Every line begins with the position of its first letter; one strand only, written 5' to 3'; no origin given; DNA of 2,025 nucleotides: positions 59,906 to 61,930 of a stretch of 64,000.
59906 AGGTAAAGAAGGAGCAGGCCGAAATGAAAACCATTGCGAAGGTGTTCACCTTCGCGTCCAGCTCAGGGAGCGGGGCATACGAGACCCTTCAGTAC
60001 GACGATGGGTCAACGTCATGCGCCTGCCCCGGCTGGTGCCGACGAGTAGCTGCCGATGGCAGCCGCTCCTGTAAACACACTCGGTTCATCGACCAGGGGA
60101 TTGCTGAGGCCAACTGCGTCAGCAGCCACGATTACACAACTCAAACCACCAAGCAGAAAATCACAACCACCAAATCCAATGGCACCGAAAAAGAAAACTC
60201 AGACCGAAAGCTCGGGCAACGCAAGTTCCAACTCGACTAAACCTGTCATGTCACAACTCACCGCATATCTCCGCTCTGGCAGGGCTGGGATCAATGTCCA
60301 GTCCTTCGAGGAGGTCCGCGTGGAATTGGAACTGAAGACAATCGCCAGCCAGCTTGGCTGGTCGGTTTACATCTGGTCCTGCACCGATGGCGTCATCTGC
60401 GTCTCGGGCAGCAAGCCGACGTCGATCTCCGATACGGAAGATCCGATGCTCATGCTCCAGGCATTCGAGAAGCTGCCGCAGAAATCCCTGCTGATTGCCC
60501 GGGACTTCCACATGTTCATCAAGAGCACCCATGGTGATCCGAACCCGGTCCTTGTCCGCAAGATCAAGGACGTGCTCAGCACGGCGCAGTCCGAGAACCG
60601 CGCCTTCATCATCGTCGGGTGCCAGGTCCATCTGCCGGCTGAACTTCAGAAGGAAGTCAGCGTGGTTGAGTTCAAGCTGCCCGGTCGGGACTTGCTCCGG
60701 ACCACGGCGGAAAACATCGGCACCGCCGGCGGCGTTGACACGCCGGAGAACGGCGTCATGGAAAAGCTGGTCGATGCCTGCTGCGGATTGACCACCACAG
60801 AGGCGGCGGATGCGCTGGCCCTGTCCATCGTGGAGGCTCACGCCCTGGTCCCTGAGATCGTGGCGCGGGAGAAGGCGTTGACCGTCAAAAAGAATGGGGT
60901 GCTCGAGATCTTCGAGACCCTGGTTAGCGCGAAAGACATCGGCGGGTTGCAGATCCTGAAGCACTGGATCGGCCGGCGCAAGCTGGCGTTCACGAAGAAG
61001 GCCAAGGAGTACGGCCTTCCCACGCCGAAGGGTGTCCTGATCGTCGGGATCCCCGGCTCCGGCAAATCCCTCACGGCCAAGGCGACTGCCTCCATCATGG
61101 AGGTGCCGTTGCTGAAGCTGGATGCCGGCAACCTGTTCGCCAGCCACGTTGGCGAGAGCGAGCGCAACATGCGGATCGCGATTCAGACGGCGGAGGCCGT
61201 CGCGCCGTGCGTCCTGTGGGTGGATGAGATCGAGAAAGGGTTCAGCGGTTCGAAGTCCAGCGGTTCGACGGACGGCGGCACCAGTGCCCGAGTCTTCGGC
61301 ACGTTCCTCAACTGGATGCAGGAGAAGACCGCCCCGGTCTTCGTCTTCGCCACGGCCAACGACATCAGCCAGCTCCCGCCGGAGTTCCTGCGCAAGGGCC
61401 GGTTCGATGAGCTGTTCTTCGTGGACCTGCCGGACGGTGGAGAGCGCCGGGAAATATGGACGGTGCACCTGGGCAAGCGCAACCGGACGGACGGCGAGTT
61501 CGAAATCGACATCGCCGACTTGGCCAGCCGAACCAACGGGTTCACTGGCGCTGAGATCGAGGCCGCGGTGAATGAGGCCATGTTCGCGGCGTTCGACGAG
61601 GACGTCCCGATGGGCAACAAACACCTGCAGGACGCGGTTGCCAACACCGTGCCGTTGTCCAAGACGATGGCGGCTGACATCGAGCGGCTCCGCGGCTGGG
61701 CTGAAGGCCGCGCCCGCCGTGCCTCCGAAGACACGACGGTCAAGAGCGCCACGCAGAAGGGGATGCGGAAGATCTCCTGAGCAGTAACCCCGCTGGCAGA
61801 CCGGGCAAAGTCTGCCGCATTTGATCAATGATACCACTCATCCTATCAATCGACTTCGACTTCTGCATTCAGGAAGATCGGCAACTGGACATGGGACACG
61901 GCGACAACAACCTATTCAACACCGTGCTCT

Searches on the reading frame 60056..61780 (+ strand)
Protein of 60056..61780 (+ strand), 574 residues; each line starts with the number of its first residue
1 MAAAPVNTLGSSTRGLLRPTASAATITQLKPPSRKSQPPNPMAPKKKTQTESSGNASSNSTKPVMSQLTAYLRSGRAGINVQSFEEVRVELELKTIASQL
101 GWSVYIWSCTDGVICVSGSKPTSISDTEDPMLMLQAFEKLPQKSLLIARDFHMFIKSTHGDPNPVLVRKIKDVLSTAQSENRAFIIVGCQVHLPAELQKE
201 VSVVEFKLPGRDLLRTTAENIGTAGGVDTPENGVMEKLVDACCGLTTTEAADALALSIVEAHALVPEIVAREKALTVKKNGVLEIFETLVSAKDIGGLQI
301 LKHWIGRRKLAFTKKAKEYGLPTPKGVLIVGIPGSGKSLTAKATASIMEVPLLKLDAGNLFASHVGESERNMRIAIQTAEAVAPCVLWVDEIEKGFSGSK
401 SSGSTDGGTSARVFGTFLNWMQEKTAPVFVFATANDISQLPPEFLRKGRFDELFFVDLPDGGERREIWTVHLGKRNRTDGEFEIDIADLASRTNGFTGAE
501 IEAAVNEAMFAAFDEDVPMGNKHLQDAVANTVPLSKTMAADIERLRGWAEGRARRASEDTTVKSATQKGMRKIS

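Call 10: search_protein_families(library=pfam, proteins=[window:60056-61780:+], max_evalue=0.01)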
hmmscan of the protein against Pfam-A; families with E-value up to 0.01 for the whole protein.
window:60056-61780:+ (574 aa): 2 families
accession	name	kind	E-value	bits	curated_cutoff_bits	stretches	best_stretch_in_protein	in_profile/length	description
PF00004.35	AAA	-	3.4e-28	99.1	21.2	1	327-457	1-130/131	ATPase family associated with various cellular activities (AAA)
PF17862.7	AAA_lid_3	-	4.8e-11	42.4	27.2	1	484-519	2-37/45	AAA+ lid domain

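Call 11: search_protein_families(library=phrogs, proteins=[window:60056-61780:+], max_evalue=0.001)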
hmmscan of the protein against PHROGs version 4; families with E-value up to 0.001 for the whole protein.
window:60056-61780:+ (574 aa): 9 families
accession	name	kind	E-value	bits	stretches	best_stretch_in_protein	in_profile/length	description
phrog_8638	-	unknown function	2.7e-136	456.5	1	46-572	7-554/568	-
phrog_10401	-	other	5.5e-34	118.9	1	287-516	426-643/667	ATPase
phrog_3757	-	unknown function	1.9e-29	104.2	1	314-532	116-328/367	-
phrog_30773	-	unknown function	1e-25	91.2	1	319-513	191-385/666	-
phrog_9172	-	unknown function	9.1e-13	48.8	1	323-492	106-278/509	-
phrog_10440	-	unknown function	9.5e-07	28.7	1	319-557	227-447/483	-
phrog_5534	-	unknown function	2.3e-05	24.7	1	329-429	32-132/273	-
phrog_11838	-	DNA, RNA and nucleotide metabolism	0.0005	20.4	1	322-360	38-76/420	clamp loader of DNA polymerase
phrog_7485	-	unknown function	0.00081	19.4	0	317-460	220-363/430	-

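Call 12: search_dna_similar(query=window:60056-61780:+, collection=phages, mode=protein, max_rows=25)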
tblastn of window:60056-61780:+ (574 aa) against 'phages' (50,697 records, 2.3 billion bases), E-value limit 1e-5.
Records with a match: 134; places in all: 138; records where one place covers at least 80% of the query: 35.
Best place of each record, by identity: <60% 134.
By first word of the organism name: Mycobacterium 34; Vibrio 32; Pseudomonas 24; Rhizobium 6; Rhodobacter 5; Listeria 5; Stenotrophomonas 4; Paenibacillus 4; Bacteriophage 3; Acidianus 2; and 11 more.
By host as written in the record: Mycobacterium smegmatis mc2 155 18; - 15; Pseudomonas aeruginosa 9; Mycobacterium smegmatis mc2155 6; Rhodobacter capsulatus YW1 5; Listeria monocytogenes 5; Pseudomonas aeruginosa PAO1 5; Vibrio parahaemolyticus 5; and 46 more.
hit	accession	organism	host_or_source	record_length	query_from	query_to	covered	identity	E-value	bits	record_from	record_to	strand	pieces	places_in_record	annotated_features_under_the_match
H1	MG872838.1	Mycobacterium phage JangDynasty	Mycobacterium smegmatis mc2 155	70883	43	561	90%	31.2%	8e-63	230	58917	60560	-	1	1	95: AAA-ATPase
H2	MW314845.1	Mycobacterium phage TelAviv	Mycobacterium smegmatis mc#155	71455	43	561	90%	31.2%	9e-63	229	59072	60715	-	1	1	93: AAA-ATPase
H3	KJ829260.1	Mycobacterium phage YungJamal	Mycobacterium smegmatis mc2 155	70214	43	561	90%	31.2%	1e-62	229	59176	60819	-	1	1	97: AAA-ATPase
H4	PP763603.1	Mycobacterium phage Wildflower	Mycobacterium smegmatis mc2155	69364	43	561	90%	31.2%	2e-62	229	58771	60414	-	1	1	97: AAA-ATPase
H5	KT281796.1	Mycobacterium phage Zakhe101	Mycobacterium smegmatis mc2 155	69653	43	561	90%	31.2%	2e-62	229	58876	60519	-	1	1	AAA-ATPase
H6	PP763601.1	Mycobacterium phage Ashwin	Mycobacterium smegmatis mc2155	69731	43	561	90%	31.2%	2e-62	229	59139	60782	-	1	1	97: AAA-ATPase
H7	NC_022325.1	Mycobacterium phage Dylan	Mycobacterium smegamtis mc2 155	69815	43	561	90%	31.2%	2e-62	229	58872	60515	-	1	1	95: AAA ATPase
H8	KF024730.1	Mycobacterium phage Dylan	Mycobacterium smegamtis mc2 155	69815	43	561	90%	31.2%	2e-62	229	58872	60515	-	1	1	95: AAA-ATPase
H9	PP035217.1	Mycobacterium phage Suarez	Mycolicobacterium smegmatis mc^2 155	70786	43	561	90%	31.2%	2e-62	229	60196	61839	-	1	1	AAA-ATPase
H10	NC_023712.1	Mycobacterium phage Firecracker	Mycobacterium smegmatis mc2 155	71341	43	561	90%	31.2%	2e-62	229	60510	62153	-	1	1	100: AAA-ATPase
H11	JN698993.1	Mycobacterium phage Firecracker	Mycobacterium smegmatis mc2 155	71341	43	561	90%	31.2%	2e-62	229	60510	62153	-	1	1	100: AAA-ATPase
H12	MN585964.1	Mycobacterium phage Blessica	soil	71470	43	561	90%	31.1%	3e-62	228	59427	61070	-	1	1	97: AAA-ATPase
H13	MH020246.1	Mycobacterium phage SchoolBus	Mycobacterium smegmatis mc2 155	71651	43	561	90%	31.1%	3e-62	228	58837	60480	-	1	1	95: AAA-ATPase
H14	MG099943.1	Mycobacterium phage Familton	Mycobacterium smegmatis mc2 155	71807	43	561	90%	31.1%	3e-62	228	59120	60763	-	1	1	AAA-ATPase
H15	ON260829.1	Mycobacterium phage Idergollasper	Mycobacterium smegmatis mc#155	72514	43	561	90%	31.1%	3e-62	228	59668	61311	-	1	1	98: AAA-ATPase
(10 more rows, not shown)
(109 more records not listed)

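Call 14: find_related_loci(query=window:60056-61780:+, collection=viral_contigs, flank=10000)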
Query window:60056-61780:+ (574 aa) in viral_contigs; peptide patterns used: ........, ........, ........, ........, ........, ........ (x = any residue, [..] = any of these).
7 stretches matched a pattern; 1 encode a relative of the query (tblastn E <= 1e-3); 1 distinct loci.
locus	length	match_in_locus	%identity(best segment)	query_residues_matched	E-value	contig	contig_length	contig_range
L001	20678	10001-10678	41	288-513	2e-46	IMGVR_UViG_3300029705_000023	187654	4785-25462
